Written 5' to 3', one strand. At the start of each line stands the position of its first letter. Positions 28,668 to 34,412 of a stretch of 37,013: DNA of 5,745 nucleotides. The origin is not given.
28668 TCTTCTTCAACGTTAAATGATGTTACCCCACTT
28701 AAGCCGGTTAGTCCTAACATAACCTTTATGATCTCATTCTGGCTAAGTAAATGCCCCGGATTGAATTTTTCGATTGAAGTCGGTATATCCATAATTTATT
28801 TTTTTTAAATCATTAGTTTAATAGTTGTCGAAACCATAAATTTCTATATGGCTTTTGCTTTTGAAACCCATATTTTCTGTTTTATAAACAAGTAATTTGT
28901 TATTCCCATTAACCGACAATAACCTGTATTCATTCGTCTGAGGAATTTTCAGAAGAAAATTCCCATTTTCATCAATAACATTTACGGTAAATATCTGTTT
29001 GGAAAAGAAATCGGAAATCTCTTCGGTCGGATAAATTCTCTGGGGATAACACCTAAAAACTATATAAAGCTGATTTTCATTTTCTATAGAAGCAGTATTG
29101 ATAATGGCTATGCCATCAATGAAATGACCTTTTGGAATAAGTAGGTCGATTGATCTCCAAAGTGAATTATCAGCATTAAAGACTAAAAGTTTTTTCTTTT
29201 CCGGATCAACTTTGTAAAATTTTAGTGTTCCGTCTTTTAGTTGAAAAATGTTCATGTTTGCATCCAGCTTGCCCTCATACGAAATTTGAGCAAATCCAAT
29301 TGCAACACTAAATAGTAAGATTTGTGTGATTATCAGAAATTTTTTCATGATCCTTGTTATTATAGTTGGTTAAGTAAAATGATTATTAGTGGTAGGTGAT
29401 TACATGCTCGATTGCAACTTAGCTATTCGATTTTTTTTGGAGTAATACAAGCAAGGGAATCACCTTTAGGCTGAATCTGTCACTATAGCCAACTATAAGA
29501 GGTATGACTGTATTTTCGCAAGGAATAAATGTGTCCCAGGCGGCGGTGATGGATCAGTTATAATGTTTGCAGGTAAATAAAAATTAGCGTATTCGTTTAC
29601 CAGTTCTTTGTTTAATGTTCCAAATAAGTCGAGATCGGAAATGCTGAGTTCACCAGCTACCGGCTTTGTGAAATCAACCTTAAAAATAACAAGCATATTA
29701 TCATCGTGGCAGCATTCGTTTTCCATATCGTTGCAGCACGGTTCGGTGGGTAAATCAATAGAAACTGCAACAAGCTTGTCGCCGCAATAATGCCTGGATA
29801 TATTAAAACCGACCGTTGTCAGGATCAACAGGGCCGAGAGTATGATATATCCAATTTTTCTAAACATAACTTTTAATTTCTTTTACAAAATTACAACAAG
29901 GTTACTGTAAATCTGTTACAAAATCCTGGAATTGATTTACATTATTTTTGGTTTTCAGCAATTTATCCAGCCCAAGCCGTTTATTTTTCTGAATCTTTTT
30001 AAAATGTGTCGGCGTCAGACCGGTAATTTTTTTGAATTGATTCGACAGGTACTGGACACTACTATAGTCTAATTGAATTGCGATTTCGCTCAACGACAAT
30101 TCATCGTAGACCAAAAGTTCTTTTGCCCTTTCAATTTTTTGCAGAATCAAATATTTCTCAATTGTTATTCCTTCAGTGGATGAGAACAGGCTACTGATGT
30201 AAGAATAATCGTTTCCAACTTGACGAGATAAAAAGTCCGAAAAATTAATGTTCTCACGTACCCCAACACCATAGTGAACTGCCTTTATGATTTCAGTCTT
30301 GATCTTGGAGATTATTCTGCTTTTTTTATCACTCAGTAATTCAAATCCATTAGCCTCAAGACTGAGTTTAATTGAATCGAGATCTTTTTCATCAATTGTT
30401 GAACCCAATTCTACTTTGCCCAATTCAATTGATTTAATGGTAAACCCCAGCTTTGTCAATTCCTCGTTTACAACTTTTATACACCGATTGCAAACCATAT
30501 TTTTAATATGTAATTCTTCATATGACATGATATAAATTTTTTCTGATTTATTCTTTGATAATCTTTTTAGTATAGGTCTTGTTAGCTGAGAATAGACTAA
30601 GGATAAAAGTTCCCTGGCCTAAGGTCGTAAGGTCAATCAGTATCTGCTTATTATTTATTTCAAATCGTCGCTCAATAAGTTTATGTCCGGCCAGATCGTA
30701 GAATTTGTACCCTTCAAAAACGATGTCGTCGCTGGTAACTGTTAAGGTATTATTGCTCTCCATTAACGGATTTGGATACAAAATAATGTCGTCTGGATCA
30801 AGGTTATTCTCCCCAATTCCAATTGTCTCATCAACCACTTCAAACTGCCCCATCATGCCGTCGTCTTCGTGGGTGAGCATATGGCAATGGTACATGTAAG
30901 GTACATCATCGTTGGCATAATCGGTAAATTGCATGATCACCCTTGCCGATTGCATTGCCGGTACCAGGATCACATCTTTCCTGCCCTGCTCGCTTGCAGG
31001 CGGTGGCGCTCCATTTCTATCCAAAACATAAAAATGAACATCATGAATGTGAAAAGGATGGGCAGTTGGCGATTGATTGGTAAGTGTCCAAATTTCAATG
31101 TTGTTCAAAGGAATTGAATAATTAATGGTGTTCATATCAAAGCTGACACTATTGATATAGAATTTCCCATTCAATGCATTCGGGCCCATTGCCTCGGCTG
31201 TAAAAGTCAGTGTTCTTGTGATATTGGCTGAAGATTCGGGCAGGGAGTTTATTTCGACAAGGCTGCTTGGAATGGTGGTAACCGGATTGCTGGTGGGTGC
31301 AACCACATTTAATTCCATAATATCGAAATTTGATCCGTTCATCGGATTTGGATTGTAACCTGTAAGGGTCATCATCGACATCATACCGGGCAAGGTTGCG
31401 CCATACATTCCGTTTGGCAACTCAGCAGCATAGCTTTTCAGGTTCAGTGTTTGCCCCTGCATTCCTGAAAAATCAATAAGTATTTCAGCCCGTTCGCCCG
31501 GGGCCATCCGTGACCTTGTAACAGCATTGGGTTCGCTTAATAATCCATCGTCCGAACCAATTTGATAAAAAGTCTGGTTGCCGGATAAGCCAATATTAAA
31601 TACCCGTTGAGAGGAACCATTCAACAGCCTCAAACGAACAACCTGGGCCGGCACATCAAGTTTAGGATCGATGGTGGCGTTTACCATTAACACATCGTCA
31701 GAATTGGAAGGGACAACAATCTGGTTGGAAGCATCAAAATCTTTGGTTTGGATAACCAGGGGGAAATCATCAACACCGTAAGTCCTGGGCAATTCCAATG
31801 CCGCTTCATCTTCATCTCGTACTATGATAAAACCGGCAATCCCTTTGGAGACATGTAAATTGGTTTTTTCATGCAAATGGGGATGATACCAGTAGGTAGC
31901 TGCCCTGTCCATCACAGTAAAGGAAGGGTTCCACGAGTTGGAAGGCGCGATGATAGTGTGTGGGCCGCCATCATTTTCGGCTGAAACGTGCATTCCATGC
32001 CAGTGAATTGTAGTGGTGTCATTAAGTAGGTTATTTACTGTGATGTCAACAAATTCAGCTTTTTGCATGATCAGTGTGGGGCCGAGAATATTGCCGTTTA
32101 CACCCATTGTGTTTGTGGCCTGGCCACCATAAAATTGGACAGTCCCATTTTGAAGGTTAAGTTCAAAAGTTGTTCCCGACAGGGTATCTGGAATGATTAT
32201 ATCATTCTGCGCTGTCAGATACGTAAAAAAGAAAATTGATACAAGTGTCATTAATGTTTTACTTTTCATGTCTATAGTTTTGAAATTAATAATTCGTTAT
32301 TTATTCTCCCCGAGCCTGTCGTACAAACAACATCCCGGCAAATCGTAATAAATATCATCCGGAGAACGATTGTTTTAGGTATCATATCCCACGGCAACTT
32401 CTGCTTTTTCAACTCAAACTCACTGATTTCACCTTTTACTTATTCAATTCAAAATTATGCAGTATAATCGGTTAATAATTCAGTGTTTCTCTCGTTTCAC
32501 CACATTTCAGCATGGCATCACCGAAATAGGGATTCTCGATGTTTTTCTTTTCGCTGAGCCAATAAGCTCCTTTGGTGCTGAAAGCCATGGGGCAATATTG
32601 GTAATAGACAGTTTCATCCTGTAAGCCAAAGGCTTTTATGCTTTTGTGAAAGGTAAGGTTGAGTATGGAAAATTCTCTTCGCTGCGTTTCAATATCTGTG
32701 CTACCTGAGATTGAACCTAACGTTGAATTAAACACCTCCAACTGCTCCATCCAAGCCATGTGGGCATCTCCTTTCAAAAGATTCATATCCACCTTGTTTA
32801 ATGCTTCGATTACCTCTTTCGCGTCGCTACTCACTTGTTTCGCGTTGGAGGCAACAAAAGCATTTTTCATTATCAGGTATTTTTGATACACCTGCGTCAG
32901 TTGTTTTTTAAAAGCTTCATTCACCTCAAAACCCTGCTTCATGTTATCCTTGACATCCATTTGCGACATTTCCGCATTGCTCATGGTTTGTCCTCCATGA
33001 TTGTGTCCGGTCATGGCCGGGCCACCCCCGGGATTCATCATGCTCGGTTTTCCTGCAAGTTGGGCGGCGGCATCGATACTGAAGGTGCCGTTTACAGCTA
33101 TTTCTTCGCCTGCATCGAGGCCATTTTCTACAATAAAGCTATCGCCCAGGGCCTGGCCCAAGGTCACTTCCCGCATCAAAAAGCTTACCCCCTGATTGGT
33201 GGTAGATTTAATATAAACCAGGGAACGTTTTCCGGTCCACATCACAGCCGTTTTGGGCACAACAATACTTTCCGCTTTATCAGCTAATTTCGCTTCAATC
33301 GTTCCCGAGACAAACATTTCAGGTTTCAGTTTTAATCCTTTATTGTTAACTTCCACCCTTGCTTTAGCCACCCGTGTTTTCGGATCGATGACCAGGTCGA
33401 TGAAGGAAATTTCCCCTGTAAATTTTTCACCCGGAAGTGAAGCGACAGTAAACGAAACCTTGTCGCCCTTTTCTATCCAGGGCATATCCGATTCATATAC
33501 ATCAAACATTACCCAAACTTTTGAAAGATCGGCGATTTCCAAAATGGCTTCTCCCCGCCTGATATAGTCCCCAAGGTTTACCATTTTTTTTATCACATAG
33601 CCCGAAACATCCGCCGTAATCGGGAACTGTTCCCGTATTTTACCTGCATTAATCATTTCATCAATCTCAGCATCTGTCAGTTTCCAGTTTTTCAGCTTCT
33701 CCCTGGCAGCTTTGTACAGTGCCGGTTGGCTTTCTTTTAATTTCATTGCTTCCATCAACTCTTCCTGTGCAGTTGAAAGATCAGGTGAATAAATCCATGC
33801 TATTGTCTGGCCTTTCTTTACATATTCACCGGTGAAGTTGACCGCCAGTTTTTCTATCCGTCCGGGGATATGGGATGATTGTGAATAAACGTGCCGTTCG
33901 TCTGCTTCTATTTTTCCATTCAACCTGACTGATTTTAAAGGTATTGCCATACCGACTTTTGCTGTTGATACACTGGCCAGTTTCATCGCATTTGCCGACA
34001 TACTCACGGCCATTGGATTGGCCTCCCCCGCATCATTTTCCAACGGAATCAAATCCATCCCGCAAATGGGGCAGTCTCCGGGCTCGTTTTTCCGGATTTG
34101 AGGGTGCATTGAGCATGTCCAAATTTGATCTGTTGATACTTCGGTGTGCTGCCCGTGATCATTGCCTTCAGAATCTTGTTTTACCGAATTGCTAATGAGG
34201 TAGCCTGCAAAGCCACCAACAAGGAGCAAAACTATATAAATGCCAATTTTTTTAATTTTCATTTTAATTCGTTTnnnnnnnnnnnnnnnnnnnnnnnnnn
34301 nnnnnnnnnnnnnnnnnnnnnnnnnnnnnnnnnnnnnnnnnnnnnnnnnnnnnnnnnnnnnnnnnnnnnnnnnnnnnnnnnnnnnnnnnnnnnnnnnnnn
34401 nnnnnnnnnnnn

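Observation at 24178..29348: Nine-gene, tightly coupled operon of metal-domain-tagged flavoproteins, a P-II-like protein and tiny HMA-like/Cys-rich proteins: candidate undescribed metal redox-detoxification system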

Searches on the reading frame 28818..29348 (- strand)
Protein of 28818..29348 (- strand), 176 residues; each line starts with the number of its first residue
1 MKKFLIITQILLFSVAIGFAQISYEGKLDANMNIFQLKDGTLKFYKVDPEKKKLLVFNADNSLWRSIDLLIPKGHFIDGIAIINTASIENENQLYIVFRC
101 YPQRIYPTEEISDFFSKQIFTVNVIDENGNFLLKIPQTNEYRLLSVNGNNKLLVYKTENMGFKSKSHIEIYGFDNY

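Call 3: search_protein_families(library=pfam, proteins=[window:28818-29348:-], max_evalue=0.1)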
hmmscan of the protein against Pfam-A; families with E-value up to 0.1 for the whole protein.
window:28818-29348:- (176 aa): 1 family
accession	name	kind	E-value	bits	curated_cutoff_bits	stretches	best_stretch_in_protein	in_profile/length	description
PF00061.29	Lipocalin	-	0.042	14.5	23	0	121-172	57-111/145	Lipocalin / cytosolic fatty-acid binding protein family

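Call 4: search_protein_families(library=ncbifam, proteins=[window:28818-29348:-], max_evalue=0.1)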
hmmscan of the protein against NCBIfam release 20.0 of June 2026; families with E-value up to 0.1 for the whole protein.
window:28818-29348:- (176 aa): 1 family
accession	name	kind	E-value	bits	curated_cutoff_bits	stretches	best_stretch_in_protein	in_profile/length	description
TIGR04034.1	export_SdpA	subfamily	0.029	14.4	53.1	0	21-62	9-50/157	SdpA family antimicrobial peptide system protein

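Call 43: find_homologous_proteins(query=window:28818-29348:-, max_evalue=0.001)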
Query window:28818-29348:- (176 aa): 7 proteins with E <= 0.001 among 108 candidates.
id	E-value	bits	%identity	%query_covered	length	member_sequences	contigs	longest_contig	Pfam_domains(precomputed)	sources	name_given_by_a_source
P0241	1.5e-110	384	100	100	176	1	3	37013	-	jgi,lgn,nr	nr:hypothetical protein [Bacteroidota bacterium]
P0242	2.6e-75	270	70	100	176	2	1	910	-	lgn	-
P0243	1.6e-67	244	64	99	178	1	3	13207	-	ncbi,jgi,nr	ncbi:MAG: hypothetical protein V2I62_11220 [Bacteroidales bacterium]|jgi:hypothetical protein|nr:hyp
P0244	7.9e-67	242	63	99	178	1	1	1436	-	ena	-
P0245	1.6e-44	170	49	99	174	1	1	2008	-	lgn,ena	-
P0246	6.7e-43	164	52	81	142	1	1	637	-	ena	-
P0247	1.7e-38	150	43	98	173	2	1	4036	-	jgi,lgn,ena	-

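Call 67: predict_structure(alignment_id=A3)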
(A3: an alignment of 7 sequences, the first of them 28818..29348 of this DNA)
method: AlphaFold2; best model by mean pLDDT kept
length: 176 residues; sequences in the alignment: 7
mean_pLDDT: 65.2   pTM: 0.43
mean pLDDT of the five models: 65.2, 63.1, 61.7, 59.0, 54.2
residues with pLDDT >= 90: 0; 70-90: 79; 50-70: 65; < 50: 32
segments of 3 or more residues with pLDDT < 50: 13-28, 103-116
pLDDT, mean of each block of 10 residues (from residue 1): 61 42 40 79 83 83 83 68 61 68 39 47 68 77 66 74 70 62
secondary structure, 60 per line:
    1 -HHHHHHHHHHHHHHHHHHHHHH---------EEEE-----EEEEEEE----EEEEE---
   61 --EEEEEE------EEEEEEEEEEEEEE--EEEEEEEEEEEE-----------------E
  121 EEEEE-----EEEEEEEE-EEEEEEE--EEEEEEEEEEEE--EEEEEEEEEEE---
elements in order: H2-23 E33-36 E42-48 E53-57 E63-68 E75-88 E91-102 E120-125 E131-138 E140-146 E149-160 E163-173

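Call 71: fold_search(model_id=the predicted structure, library=pdb)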
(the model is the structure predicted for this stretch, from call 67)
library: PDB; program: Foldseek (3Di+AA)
matches with E <= 10: 533; with E <= 0.001: 0
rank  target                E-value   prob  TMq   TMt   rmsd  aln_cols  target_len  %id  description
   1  8hq2_D                3.2e-02  0.85  0.24  0.11  10.4       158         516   15  Crystal structure of human ADAM22 in complex with human LGI1 mutant (released 2023-12-13)
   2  7zu0_A                5.8e-02  0.63  0.26  0.07  11.8       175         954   14  HOPS tethering complex from yeast (released 2022-09-28)
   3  12dl_PA               5.8e-02  0.18  0.15  0.08  14.5       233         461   14  Native structure of the cytoplasmic lattice (CPL) asymmetric unit from mouse MII eggs (released 2026-04-08)
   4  4kcb_B                9.8e-02  0.30  0.19  0.13  15.4       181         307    9  Crystal Structure of Exo-1,5-alpha-L-arabinanase from Bovine Ruminal Metagenomic Library (released 2014-02-05)
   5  9c7v_1                1.2e-01  0.69  0.24  0.07  12.8       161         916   12  Structure of the human BOS:human EMC complex in GDN (released 2024-08-21)
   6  7onh_A                1.3e-01  0.16  0.18  0.12  13.9       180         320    9  Crystal structure of the computationally designed SAKe6BE-L3 protein (released 2022-12-14)
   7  8ptx_A                1.7e-01  0.28  0.20  0.05  11.9       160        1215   12  Cryo-EM structure of human Elp123 in complex with tRNA, acetyl-CoA, 5'-deoxyadenosine and methionine (released 2024-04-17)
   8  4gz8_B                1.8e-01  0.25  0.20  0.08  17.3       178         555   11  Mouse Semaphorin 3A, domains Sema-PSI-IG (released 2012-10-17)
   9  9nxg_A                2.1e-01  0.54  0.27  0.12  12.2       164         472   15  An alpha-l-arabinofuranosidase (AtAbf43C) from Acetivibrio thermocellus DSM1313 (released 2025-08-20)
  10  4kcb_A                2.2e-01  0.23  0.19  0.13  15.7       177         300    9  Crystal Structure of Exo-1,5-alpha-L-arabinanase from Bovine Ruminal Metagenomic Library (released 2014-02-05)
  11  7y4q_D                2.2e-01  0.20  0.19  0.09  17.3       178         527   11  Semaphorin 6D in complex with Plexin A1 (released 2022-10-19)
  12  6gxs_B                2.3e-01  0.30  0.22  0.14  12.7       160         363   11  Crystal structure of CV39L lectin from Chromobacterium violaceum at 1.8 A resolution (released 2019-12-04)
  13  3fhc_A                2.3e-01  0.16  0.18  0.10  14.3       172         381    8  Crystal structure of human Dbp5 in complex with Nup214 (released 2009-02-17)
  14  9sfp_B                2.4e-01  0.41  0.28  0.13  13.3       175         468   11  Native cytoplasmic lattices from mouse oocytes (released 2026-03-18)
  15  9kf6                  2.7e-01  0.14  0.18  0.09  17.3       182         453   13  Crystal structure of the reaction intermediate of Streptomyces sp. sulfotransferase Cpz4 involved in caprazamycins synth (released 2025-11-05)
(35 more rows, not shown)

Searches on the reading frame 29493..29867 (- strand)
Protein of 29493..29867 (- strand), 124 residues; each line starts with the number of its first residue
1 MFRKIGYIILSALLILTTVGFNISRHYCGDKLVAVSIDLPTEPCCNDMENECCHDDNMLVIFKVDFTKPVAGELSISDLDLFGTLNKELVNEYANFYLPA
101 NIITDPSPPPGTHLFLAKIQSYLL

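Call 7: search_protein_families(library=pfam, proteins=[window:29493-29867:-], max_evalue=0.001)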
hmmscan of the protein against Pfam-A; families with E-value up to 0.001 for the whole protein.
window:29493-29867:- (124 aa): 0 families

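Call 72: search_protein_families(library=ncbifam, proteins=[window:29493-29867:-], max_evalue=0.01)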
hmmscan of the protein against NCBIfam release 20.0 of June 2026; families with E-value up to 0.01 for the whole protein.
window:29493-29867:- (124 aa): 2 families
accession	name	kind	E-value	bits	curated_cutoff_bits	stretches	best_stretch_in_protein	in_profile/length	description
NF047658.1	HYC_CC_PP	subfamily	7.8e-14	52.3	28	1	4-57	2-55/131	HYC_CC_PP family protein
TIGR04513.1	VPAMP_CTERM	subfamily_domain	0.0035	17.3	32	1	6-18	8-20/28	VPAMP-CTERM sorting domain-containing protein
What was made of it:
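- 29493..29867 (-): u1, an HYC_CC_PP family Cys-rich membrane protein. It is possibly the true first gene of the transcription unit. NCBIfam NF047658, 52 bits against a cut-off of 28 (call 72).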

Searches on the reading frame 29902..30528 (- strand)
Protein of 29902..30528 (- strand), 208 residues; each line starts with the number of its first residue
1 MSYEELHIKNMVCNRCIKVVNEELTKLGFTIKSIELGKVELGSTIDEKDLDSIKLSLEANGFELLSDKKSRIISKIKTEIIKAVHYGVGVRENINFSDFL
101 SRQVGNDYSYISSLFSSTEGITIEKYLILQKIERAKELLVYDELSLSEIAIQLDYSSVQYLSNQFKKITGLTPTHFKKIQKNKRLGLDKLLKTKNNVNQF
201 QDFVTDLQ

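Call 3: search_protein_families(library=pfam, proteins=[window:29902-30528:-], max_evalue=0.1)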
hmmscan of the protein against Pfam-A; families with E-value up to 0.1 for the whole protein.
window:29902-30528:- (208 aa): 2 families
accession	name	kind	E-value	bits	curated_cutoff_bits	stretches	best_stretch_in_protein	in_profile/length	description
PF12833.13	HTH_18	-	8e-15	55.3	33.6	1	100-178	1-79/80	Helix-turn-helix domain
PF00165.29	HTH_AraC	-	4.3e-09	36.7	26.6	1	143-174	8-38/42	Bacterial regulatory helix-turn-helix proteins, AraC family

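Call 4: search_protein_families(library=ncbifam, proteins=[window:29902-30528:-], max_evalue=0.1)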
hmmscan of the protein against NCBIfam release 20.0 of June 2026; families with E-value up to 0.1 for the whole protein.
window:29902-30528:- (208 aa): 29 families (the best 25 are shown)
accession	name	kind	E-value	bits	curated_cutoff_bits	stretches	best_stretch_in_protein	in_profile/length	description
NF047455.1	TF_Staph_AryK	equivalog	4.1e-12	45.2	850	1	91-202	171-279/759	transcriptional regulator AryK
TIGR04094.1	adjacent_YSIRK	equivalog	6.3e-12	45.1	200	1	85-177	293-383/383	YSIRK-targeted surface antigen transcriptional regulator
NF047788.1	TransRegPocR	equivalog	8.6e-12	44.9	500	1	69-182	180-293/296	transcriptional regulator PocR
NF007860.0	PRK10572.1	equivalog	1.2e-10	40.8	208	1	99-182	204-287/292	arabinose operon transcriptional regulator AraC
NF049932.1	TranspRegBtr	equivalog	2.3e-08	33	900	1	99-183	185-269/531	bacillibactin transport transcriptional regulator Btr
NF007693.0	PRK10371.1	equivalog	3.2e-08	33.1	253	1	101-185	221-305/309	transcriptional regulator MelR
NF010027.0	PRK13502.1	equivalog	8e-08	32.1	384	1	113-181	211-279/282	HTH-type transcriptional activator RhaR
NF010026.0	PRK13501.1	equivalog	1.6e-07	30.8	363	1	93-178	192-276/290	HTH-type transcriptional activator RhaR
NF006902.0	PRK09393.1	equivalog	3.2e-07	29.8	425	1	112-181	254-323/327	transcriptional regulator FtrA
TIGR02297.1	HpaA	equivalog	4.5e-07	29.4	274.65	1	125-178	232-286/287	4-hydroxyphenylacetate catabolism regulatory protein HpaA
NF010025.2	PRK13500.1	equivalog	6.2e-07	29.3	525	1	112-182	210-280/282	HTH-type transcriptional activator RhaR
NF033869.1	viru_reg_Rsp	equivalog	9.9e-07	27.6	400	1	89-205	159-273/701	AraC family transcriptional regulator Rsp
NF007432.1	PRK09978.1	equivalog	2.1e-05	23.8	500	1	123-189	186-252/274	DNA-binding transcriptional regulator GadX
NF049968.1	QhpR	equivalog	5.1e-05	22.6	250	1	132-177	239-284/284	AraC-like transcriptional regulator QhpR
NF007633.0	PRK10296.1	equivalog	0.00011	21.8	264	1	131-179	226-274/280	transcriptional regulator ChbR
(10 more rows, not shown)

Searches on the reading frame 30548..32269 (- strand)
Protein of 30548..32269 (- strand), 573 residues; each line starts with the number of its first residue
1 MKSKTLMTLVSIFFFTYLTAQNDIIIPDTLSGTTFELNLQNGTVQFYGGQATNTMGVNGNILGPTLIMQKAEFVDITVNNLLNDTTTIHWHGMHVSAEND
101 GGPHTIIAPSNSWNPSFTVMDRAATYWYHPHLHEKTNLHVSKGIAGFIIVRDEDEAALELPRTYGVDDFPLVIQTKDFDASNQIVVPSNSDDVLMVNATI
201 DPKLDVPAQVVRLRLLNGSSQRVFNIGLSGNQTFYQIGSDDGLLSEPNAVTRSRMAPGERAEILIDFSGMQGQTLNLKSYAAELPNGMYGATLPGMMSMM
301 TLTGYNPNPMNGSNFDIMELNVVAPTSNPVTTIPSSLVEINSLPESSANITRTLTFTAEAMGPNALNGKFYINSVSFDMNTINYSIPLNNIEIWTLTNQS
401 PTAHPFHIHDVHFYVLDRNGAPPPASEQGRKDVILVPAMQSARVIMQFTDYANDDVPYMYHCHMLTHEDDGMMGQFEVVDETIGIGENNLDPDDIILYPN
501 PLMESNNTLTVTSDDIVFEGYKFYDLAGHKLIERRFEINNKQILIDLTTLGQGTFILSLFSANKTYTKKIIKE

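Call 7: search_protein_families(library=pfam, proteins=[window:30548-32269:-], max_evalue=0.001)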
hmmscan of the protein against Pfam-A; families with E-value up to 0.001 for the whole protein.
window:30548-32269:- (573 aa): 3 families
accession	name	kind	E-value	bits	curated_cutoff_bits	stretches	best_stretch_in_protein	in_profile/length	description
PF07732.21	Cu-oxidase_3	-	2.9e-31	108.4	21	1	39-154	2-118/119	Multicopper oxidase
PF07731.20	Cu-oxidase_2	-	7.8e-28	97.4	20.4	1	355-480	11-135/137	Multicopper oxidase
PF18962.6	Por_Secre_tail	-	1.4e-06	28.9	27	1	497-571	1-74/75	Secretion system C-terminal sorting domain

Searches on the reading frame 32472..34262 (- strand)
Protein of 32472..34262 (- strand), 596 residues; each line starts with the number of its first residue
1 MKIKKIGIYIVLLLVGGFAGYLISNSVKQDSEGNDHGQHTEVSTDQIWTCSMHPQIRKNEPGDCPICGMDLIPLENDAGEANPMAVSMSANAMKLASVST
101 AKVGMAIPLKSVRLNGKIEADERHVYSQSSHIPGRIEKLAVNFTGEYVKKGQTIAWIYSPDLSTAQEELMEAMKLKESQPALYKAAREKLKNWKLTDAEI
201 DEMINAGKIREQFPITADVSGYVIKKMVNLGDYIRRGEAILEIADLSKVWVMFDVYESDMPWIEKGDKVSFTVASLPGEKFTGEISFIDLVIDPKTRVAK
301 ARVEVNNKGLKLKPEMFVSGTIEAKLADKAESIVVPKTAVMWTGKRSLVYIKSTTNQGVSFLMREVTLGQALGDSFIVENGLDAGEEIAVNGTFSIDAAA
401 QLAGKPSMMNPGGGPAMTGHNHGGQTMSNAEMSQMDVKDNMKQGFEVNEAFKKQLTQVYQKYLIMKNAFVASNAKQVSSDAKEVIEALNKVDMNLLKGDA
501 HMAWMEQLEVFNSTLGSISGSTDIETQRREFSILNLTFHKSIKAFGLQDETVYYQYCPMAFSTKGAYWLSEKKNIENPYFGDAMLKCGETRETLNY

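Call 7: search_protein_families(library=pfam, proteins=[window:32472-34262:-], max_evalue=0.001)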
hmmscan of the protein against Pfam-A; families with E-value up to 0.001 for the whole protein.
window:32472-34262:- (596 aa): 4 families
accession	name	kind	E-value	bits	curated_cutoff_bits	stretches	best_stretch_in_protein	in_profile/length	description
PF16576.10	HlyD_D23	-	4.2e-72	242.3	30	1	110-318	4-214/214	Barrel-sandwich domain of CusB or HlyD membrane-fusion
PF11827.13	DUF3347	-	1e-20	74.8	25.5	1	458-549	1-92/93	Protein of unknown function (DUF3347)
PF13437.12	HlyD_3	-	2.7e-18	67.1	22.2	1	215-314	2-105/106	HlyD family secretion protein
PF19335.5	HMBD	-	3.8e-13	49.6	23.6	1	48-73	2-27/28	Heavy metal binding domain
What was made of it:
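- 30548..36955 (-): Context: a multicopper oxidase with a T9SS sorting tail, plus CusB, CusC and CusA (CusA is cut by the window end). Call 7.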
